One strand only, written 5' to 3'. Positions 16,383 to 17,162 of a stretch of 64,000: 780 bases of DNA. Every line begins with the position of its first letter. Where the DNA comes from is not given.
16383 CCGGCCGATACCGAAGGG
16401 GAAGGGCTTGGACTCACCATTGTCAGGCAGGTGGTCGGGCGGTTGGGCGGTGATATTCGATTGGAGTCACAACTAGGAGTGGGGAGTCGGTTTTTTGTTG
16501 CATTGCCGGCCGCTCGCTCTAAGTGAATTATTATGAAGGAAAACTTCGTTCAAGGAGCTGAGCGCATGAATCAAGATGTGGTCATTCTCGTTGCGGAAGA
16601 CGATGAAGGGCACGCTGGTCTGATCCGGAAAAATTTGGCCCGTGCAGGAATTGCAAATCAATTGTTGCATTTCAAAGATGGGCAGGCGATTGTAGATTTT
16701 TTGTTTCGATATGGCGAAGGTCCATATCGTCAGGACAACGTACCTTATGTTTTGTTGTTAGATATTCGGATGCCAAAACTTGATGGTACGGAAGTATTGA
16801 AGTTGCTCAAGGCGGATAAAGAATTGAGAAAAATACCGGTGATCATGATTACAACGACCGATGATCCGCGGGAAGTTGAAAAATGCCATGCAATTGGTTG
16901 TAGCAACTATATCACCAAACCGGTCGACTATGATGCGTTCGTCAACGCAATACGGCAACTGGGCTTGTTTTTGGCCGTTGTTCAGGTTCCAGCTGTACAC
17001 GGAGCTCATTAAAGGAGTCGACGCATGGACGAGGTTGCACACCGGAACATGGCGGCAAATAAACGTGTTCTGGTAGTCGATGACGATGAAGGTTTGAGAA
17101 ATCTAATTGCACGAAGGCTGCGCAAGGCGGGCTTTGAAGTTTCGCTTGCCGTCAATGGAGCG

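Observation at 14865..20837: Five-gene cytoplasmic signalling operon: PocR-PAS histidine kinase, lone receiver, REC-PAS-PP2C-HATPase, TPR/membrane protein, Crp-family regulator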

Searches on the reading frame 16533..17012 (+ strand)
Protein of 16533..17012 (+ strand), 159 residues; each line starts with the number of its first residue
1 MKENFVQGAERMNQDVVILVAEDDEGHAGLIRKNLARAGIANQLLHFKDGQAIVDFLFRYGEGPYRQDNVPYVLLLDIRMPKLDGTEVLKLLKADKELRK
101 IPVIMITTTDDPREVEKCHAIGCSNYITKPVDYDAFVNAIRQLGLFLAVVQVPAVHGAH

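Call 3: search_protein_families(library=pfam, proteins=[window:16533-17012:+], max_evalue=0.01)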
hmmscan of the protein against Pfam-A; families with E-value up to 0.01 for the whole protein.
window:16533-17012:+ (159 aa): 1 family
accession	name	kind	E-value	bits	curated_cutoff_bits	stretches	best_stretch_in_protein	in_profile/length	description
PF00072.30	Response_reg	-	1.3e-17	64.4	30.2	1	18-141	1-111/111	Response regulator receiver domain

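Call 4: search_protein_families(library=ncbifam, proteins=[window:16533-17012:+], max_evalue=0.01)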
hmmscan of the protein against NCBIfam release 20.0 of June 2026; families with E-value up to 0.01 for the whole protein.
window:16533-17012:+ (159 aa): 78 families (the best 25 are shown)
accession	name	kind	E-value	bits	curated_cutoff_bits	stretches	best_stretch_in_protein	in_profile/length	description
NF007135.0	PRK09581.1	equivalog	4.8e-15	55.3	474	1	70-145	46-121/457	PleD family two-component system response regulator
TIGR02154.1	PhoB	equivalog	1.9e-12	47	296.2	1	17-141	4-117/226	phosphate regulon transcriptional regulator PhoB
TIGR02875.1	spore_0_A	equivalog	2.8e-12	46.4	200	1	67-143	45-121/262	sporulation transcription factor Spo0A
NF038297.2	hybrid_HK_HrmK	equivalog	1.1e-11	44.2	725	1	12-139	487-603/607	hybrid histidine kinase/response regulator HrmK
NF033120.0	vanR_FM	exception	7.9e-11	42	460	1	14-138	2-115/231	vancomycin resistance response regulator transcription factor, VanR-F/VanR-M family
NF041733.1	resp_reg_CseB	equivalog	9.1e-11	41.6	350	1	19-143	4-114/228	two-component system response regulator CseB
NF011874.0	PRK15347.1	equivalog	1.4e-10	39.9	852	1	74-140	738-806/921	two component system sensor kinase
NF008176.1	PRK10923.1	equivalog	3.6e-10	39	620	1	15-140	3-115/469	nitrogen regulation protein NR(I)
NF006900.1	PRK09390.1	equivalog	4.3e-10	39.5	255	1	69-142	47-118/203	response regulator FixJ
NF012023.0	PRK15479.1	equivalog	4.7e-10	39.4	337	1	18-142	3-114/224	transcriptional regulator TctD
NF040689.1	MtrAB_MtrA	equivalog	5.4e-10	39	300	1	18-141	1-110/219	MtrAB system response regulator MtrA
NF051850.1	RespRegRprY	equivalog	2.9e-09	36.7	370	1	12-140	1-116/234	response regulator transcription factor RprY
NF053854.1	RespRegPhoBBctds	equivalog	3.5e-09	36.3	270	1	73-132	44-103/225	two-component system response regulator PhoB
NF008318.0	PRK11107.1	equivalog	3.8e-09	35.2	890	1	73-140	714-781/920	two-component sensor histidine kinase BarA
TIGR01387.1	cztR_silR_copR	subfamily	5.6e-09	36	279.2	1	19-143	2-113/218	heavy metal response regulator transcription factor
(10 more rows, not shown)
